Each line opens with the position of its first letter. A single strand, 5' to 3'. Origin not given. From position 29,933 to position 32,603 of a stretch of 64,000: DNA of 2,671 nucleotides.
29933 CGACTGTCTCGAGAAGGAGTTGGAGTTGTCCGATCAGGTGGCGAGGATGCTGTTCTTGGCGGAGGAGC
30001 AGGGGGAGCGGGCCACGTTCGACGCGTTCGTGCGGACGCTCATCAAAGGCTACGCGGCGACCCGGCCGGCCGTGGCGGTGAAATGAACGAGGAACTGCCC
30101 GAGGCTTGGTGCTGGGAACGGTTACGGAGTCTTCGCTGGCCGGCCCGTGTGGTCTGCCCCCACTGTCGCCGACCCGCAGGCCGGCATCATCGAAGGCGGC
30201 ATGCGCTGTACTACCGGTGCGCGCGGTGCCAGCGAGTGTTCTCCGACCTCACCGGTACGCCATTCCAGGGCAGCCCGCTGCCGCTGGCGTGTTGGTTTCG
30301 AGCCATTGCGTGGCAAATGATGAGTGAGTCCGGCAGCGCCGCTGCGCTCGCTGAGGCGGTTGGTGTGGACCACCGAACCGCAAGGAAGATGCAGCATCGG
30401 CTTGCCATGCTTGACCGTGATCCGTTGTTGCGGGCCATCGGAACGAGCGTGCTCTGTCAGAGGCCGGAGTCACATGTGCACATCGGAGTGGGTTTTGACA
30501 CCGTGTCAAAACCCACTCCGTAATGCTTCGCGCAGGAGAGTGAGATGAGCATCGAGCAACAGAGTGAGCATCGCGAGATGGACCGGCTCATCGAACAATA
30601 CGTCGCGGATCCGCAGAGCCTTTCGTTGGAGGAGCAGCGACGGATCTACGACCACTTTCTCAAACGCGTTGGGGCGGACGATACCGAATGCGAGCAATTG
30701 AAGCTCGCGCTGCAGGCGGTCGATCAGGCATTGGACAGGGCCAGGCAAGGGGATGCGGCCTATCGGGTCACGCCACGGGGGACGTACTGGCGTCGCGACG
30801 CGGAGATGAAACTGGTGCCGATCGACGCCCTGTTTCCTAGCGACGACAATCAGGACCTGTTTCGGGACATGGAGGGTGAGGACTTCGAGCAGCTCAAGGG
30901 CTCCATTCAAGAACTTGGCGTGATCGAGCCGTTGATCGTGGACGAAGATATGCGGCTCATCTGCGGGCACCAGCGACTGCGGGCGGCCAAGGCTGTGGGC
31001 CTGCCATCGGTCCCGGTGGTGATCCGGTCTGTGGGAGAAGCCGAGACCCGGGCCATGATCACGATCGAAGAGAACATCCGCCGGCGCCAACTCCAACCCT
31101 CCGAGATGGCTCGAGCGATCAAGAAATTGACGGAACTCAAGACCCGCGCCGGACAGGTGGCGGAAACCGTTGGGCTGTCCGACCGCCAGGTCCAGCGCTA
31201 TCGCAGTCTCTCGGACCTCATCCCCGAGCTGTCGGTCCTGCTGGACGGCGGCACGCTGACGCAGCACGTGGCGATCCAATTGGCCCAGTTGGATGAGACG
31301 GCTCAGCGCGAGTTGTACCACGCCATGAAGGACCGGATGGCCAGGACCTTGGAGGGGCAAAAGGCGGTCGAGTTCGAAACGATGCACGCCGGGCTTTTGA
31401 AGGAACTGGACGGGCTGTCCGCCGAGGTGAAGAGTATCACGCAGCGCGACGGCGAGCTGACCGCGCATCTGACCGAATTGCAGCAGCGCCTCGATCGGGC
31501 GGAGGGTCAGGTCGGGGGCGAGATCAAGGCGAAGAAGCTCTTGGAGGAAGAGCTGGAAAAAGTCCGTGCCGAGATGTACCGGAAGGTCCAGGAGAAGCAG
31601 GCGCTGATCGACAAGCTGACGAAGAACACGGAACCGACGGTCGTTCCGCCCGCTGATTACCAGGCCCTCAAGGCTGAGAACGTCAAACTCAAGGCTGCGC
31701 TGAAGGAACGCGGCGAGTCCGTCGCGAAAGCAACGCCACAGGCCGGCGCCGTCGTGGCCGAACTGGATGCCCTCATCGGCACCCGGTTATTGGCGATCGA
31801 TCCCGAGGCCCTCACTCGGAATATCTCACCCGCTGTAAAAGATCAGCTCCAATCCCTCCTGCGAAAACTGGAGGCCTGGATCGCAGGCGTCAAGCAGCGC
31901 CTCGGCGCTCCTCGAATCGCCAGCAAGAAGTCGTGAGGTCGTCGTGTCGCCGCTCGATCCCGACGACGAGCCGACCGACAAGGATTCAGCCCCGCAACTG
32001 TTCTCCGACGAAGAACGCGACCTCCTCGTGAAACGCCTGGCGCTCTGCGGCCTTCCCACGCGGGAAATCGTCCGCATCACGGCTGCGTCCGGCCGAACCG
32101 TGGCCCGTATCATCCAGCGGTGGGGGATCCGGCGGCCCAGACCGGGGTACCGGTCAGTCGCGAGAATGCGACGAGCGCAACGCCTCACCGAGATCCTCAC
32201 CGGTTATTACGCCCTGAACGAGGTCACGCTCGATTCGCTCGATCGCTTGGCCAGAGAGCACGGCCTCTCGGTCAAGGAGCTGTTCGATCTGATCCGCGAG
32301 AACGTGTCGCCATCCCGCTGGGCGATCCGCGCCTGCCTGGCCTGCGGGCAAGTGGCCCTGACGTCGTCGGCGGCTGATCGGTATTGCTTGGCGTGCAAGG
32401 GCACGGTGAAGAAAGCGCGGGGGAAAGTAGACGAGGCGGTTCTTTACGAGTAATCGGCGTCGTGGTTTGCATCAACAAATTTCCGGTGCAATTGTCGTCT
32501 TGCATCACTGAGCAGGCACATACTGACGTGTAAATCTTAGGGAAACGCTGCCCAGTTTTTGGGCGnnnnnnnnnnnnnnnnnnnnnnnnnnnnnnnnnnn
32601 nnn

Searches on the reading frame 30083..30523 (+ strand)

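Call 7: search_protein_families(library=pfam, proteins=[window:30083-30523:+], max_evalue=0.01)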
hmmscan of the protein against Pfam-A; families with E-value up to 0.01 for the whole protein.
window:30083-30523:+ (146 aa): 2 families
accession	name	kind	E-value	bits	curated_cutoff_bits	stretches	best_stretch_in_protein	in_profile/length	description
PF12760.12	Zn_ribbon_IS1595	-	3.6e-07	30.5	25.4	1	7-51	3-45/46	Transposase zinc-ribbon domain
PF09723.15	Zn_ribbon_8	-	0.0053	17.2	34.4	0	12-31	16-36/41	Zinc ribbon domain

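Call 8: search_protein_families(library=padloc, proteins=[window:30083-30523:+], max_evalue=0.001)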
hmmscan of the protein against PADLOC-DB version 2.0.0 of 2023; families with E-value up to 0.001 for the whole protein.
window:30083-30523:+ (146 aa): 0 families

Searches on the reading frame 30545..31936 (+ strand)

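Call 7: search_protein_families(library=pfam, proteins=[window:30545-31936:+], max_evalue=0.01)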
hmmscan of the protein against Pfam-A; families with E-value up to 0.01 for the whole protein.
window:30545-31936:+ (463 aa): 5 families
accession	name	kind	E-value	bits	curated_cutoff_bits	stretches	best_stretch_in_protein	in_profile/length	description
PF02195.25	ParB_N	-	1.3e-12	48.1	26.3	1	89-178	4-94/95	ParB N-terminal domain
PF17762.8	HTH_ParB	-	0.0001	22.8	22.6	1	182-262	2-84/102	ParB HTH domain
PF20882.2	Sos7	-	0.0028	18.2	27.3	1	350-407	15-71/75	Kinetochore protein Sos7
PF00038.26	Filament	-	0.0037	17.4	40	1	284-356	222-291/313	Intermediate filament protein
PF07506.17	RepB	-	0.0081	16.7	30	1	179-238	1-63/185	RepB plasmid partitioning protein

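Call 8: search_protein_families(library=padloc, proteins=[window:30545-31936:+], max_evalue=0.001)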
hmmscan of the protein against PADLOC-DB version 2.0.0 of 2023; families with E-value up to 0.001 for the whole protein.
window:30545-31936:+ (463 aa): 1 family
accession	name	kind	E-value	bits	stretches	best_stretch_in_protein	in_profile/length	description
PDLC03229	MTase_II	-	5.3e-11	39.9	1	92-179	14-103/436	Type II methyltransferase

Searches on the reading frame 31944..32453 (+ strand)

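Call 7: search_protein_families(library=pfam, proteins=[window:31944-32453:+], max_evalue=0.01)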
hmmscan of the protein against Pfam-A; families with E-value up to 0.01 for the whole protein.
window:31944-32453:+ (169 aa): 1 family
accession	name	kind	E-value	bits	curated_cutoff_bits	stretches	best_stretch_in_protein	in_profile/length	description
PF13384.12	HTH_23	-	0.001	19.2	24.6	1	29-60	10-41/50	Homeodomain-like domain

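Call 8: search_protein_families(library=padloc, proteins=[window:31944-32453:+], max_evalue=0.001)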
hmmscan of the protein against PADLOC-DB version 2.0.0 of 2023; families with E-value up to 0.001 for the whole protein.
window:31944-32453:+ (169 aa): 0 families
